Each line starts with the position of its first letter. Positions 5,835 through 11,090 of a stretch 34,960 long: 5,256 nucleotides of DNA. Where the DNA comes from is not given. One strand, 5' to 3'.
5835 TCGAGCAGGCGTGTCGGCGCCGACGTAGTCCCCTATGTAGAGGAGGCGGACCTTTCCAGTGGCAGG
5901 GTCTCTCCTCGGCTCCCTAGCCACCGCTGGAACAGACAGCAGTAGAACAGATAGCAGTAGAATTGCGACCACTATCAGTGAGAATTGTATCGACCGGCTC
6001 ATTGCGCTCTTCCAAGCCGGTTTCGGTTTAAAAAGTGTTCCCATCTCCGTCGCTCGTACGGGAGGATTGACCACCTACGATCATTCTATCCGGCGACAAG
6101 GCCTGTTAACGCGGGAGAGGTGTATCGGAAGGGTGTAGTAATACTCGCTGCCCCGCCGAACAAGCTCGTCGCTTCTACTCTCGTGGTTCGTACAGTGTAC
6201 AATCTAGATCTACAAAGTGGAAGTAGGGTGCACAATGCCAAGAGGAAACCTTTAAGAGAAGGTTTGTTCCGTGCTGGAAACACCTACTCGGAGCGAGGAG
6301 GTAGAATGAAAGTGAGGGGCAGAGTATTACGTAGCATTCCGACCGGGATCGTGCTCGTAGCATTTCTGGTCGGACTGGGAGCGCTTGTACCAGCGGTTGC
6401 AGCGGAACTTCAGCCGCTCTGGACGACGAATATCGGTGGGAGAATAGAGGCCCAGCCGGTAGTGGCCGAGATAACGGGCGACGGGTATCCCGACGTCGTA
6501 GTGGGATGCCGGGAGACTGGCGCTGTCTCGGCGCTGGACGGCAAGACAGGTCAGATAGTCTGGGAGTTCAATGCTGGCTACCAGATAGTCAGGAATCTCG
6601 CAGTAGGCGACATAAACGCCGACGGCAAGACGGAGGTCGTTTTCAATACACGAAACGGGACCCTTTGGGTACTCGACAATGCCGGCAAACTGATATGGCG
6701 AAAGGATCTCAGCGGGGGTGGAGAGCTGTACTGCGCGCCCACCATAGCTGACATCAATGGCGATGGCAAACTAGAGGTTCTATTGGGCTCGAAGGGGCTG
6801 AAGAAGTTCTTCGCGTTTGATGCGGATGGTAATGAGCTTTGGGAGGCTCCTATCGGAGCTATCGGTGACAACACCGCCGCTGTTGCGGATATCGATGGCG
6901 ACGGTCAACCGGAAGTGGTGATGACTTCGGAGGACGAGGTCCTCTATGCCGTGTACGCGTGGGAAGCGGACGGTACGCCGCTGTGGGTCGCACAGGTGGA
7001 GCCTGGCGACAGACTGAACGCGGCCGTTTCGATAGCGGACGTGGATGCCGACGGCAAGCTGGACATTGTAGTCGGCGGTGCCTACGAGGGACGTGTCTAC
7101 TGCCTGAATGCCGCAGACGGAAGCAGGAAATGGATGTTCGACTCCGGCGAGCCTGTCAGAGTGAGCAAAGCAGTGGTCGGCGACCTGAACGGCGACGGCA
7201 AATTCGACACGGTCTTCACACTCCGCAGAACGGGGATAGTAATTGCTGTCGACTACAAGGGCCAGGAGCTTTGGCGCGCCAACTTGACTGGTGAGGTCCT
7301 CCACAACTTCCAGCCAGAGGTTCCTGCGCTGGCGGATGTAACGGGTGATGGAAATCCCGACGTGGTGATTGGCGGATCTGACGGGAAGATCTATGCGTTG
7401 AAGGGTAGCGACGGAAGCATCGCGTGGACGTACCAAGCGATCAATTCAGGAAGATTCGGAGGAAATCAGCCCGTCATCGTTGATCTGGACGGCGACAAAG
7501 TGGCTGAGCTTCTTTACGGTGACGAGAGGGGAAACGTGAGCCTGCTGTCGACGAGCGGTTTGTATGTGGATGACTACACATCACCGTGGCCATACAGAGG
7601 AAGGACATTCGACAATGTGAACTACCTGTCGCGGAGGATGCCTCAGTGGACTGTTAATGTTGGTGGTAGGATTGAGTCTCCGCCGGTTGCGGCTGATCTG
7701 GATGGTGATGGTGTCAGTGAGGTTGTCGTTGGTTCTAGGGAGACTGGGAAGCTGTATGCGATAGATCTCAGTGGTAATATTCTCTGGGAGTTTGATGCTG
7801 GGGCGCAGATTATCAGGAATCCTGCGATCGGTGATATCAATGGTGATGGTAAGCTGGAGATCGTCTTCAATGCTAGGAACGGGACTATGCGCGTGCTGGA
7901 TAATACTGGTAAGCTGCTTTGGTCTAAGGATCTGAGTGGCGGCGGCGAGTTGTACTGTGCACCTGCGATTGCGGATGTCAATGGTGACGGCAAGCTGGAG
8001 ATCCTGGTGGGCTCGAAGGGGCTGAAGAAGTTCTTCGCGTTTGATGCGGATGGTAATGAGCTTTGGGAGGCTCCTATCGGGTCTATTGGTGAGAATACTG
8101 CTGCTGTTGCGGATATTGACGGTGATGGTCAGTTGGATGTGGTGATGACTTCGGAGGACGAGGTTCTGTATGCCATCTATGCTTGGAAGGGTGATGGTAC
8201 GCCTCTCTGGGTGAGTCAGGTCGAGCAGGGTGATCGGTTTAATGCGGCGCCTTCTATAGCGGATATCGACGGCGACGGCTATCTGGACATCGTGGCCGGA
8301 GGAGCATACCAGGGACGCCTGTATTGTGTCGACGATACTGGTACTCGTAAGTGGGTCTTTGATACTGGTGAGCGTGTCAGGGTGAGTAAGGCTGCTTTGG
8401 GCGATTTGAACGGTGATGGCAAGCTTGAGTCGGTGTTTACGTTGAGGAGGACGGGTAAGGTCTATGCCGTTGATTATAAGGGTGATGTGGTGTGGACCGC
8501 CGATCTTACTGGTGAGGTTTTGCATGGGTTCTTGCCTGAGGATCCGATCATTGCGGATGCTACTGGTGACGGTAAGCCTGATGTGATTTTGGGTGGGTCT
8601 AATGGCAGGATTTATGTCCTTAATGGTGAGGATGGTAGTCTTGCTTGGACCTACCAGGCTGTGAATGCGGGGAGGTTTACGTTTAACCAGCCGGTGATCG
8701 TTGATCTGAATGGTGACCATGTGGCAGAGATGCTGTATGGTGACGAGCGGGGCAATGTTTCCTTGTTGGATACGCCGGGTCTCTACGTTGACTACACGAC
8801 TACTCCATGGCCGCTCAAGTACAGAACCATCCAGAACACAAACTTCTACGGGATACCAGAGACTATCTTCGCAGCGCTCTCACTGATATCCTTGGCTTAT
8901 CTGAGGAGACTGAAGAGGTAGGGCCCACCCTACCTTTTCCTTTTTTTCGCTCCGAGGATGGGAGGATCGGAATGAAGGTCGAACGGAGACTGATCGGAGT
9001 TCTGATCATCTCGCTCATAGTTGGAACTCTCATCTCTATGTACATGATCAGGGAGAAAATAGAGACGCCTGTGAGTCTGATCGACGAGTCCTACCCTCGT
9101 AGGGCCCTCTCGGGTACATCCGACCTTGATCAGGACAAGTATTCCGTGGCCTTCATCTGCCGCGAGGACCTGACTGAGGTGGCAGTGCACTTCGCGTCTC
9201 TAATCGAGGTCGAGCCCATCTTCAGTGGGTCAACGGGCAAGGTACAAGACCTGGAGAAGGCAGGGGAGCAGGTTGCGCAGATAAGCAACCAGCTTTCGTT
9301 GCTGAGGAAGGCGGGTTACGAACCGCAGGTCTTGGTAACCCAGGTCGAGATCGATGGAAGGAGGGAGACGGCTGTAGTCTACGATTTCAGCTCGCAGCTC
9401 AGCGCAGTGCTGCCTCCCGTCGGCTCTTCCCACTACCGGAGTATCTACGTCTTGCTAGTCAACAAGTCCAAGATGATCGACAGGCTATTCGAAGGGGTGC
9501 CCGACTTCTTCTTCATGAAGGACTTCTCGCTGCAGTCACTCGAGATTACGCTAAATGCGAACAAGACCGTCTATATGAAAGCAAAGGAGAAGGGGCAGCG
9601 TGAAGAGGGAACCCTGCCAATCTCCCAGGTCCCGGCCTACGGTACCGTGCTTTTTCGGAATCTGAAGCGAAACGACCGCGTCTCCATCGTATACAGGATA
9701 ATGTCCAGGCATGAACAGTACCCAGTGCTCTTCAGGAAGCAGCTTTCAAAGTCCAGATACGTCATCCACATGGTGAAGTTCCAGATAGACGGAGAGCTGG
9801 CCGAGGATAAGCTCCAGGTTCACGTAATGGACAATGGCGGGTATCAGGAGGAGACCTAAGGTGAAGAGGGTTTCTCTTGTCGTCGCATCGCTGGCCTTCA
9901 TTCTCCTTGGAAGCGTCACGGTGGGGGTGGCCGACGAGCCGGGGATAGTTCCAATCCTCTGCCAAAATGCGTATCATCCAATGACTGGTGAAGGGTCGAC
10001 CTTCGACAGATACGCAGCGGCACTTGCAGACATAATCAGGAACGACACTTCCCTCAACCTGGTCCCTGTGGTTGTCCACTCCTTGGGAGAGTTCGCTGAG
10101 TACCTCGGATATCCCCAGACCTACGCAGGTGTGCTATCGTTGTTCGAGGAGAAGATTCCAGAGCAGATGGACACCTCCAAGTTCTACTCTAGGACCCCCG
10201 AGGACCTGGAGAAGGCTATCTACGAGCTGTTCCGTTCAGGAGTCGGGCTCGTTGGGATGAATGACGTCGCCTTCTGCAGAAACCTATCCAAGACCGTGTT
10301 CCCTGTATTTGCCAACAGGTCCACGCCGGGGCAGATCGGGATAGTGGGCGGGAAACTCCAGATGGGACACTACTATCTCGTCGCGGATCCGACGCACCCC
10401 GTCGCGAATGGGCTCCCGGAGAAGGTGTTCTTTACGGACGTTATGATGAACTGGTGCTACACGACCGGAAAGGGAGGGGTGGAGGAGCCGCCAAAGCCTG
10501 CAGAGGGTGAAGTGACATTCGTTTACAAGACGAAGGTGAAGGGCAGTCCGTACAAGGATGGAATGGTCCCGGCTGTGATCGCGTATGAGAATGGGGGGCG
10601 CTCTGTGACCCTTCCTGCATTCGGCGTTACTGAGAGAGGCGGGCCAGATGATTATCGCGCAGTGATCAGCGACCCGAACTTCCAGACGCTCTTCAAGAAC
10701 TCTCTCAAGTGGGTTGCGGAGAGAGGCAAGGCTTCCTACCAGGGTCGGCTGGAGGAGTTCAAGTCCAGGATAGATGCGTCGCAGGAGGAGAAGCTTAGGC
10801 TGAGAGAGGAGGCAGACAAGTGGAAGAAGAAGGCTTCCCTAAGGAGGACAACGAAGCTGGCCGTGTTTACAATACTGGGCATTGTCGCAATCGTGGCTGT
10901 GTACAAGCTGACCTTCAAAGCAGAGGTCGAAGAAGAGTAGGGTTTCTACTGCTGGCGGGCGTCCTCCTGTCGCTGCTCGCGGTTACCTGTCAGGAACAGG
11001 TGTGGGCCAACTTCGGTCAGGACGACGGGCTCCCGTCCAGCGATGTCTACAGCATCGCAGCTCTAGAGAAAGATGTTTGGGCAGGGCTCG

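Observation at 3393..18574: Expanded family of type-I membrane proteins whose C-terminal helix and cytoplasmic tail are their most conserved part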

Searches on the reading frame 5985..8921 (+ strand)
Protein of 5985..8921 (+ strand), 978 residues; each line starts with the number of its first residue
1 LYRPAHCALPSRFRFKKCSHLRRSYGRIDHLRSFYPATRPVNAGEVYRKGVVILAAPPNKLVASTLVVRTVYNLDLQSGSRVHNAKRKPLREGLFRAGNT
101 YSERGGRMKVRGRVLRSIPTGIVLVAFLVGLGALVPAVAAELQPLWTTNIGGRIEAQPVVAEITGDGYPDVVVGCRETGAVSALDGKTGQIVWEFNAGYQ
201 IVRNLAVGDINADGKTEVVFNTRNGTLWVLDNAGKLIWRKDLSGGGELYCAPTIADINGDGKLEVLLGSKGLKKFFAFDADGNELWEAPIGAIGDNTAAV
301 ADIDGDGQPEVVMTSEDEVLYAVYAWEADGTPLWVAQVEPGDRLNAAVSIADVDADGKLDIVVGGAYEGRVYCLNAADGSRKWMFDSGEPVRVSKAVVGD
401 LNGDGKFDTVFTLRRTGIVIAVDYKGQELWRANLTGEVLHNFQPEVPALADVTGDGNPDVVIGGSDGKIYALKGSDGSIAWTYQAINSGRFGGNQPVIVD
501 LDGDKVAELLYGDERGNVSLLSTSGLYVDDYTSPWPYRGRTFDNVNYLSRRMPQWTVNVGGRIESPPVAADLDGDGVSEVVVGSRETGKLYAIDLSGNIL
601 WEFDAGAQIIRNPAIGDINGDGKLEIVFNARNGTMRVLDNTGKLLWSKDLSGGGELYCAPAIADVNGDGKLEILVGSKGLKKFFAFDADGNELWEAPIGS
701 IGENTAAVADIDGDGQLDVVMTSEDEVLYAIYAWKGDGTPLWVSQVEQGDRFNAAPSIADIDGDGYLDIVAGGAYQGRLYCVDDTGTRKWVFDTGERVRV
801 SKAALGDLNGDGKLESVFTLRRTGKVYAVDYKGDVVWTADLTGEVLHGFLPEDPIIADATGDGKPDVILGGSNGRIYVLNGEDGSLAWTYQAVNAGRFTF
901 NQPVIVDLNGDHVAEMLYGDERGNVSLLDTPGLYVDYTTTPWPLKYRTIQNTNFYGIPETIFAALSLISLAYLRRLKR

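Call 6: search_protein_families(library=pfam, proteins=[window:5985-8921:+], max_evalue=0.01)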
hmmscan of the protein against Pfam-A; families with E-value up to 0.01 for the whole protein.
window:5985-8921:+ (978 aa): 16 families
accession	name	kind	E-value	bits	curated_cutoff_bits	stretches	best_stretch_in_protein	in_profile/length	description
PF13517.12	FG-GAP_3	-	1.3e-68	227.9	26.9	11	710-770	1-60/61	FG-GAP-like repeat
PF25292.1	Beta-prop_CGLA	-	1.7e-56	192.5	26.8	8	824-895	9-74/316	Lambda-carrageenase beta-propeller domain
PF01839.29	FG-GAP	-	2e-53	178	22.1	6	346-372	3-35/37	FG-GAP repeat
PF13570.13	Beta-prop_ACSF4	-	1.3e-43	150.1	133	5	553-759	83-264/329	Beta-alanine-activating enzyme, beta-propeller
PF13360.13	PQQ_2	-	6.2e-39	134.5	27.6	5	368-507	2-122/233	Outer membrane protein assembly factor BamB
PF23727.1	Beta-prop_FAM234A_B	-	7.3e-16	58.2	26.4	0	140-196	273-330/467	FAM234A/B beta-propeller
PF14783.12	BBS2_Mid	-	2.2e-12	47.5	27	0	448-476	3-31/108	Ciliary BBSome complex subunit 2, middle region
PF12256.14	TcdB_toxin_midN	-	7.1e-12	45.4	24.8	0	697-727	21-51/181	Insecticide toxin TcdB middle/N-terminal region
PF21348.3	RGL11_C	-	1.6e-09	37.6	27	0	272-344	214-276/490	Rhamnogalacturonan lyase family 11, C-terminal domain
PF01011.28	PQQ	-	2.4e-05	23.7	26.7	0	140-231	25-130/595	Glucose/ethanol/alcohol dehydrogenase, beta-propeller domain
PF00404.24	Dockerin_1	-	0.0003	21.4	22.9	0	663-670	36-43/57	Dockerin type I domain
PF15907.11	Itfg2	-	0.00031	20.5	27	0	298-328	78-107/330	Integrin-alpha FG-GAP repeat-containing protein 2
PF25293.1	Beta-prop_EMC1_N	-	0.00051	20.2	34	0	181-245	87-150/219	EMC1 N-terminal beta-propeller domain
PF23743.1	Beta-prop_BBS7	-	0.00081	19.2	27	0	162-228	228-295/299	BBS7 beta-propeller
PF09480.15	PrgH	-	0.0011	18.7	25.8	0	443-499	152-209/373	Type III secretion system protein PrgH-EprH (PrgH)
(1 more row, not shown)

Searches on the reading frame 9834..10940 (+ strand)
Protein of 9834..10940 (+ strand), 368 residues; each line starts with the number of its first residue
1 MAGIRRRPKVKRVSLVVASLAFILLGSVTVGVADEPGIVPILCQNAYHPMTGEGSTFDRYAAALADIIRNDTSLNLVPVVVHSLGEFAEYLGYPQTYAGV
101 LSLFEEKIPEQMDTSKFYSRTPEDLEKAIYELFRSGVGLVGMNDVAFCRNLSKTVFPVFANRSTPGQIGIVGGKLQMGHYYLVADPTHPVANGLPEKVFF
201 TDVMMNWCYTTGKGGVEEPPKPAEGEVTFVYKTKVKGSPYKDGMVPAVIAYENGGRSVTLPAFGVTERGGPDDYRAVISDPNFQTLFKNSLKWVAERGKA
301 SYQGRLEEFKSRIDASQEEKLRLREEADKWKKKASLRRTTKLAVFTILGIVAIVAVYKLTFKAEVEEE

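Call 6: search_protein_families(library=pfam, proteins=[window:9834-10940:+], max_evalue=0.01)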
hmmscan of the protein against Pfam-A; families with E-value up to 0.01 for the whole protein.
window:9834-10940:+ (368 aa): 1 family
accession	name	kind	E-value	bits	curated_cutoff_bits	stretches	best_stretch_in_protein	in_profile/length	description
PF06283.17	ThuA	-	0.0044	17.7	33.4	1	122-294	65-209/209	Trehalose utilisation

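Call 50: search_solved_structures(query=A6, max_evalue=1)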
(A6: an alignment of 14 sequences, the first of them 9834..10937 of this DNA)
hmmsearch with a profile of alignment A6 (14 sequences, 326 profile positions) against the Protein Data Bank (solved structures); distinct sequences matched with E-value up to 1: 11.
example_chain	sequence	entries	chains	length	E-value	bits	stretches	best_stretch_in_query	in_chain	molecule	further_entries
9e5c_6k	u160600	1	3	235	0.033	16.5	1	238-289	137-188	Dynein arm light chain, axonemal, putative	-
9e5c_6o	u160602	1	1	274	0.14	14.4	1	231-297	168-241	Dynein arm light chain, axonemal, putative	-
8u5w_A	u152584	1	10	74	0.14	14.4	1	258-305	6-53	WSHC5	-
7wji_D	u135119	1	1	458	0.25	13.6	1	224-294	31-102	Transmembrane protein FAM155A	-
7cm3_B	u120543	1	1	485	0.27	13.5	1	224-294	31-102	Transmembrane protein FAM155A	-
6xiw_B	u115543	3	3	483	0.27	13.5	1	224-294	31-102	Transmembrane protein FAM155A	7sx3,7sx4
7ju4_v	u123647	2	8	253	0.46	12.7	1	238-288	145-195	28 kDa inner dynein arm light chain, axonemal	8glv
6w6l_6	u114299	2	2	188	0.48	12.6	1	243-293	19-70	Calcium load-activated calcium channel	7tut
9jix_A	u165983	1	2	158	0.49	12.6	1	24-89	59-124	De Novo Designed ATPase, PL2x4_2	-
8u1a_A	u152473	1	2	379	0.68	12.2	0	258-303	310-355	Designed Near Infrared Fluorescent Protein MC7BP34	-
1t3j_A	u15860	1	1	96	0.94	11.7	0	255-299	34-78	mitofusin 1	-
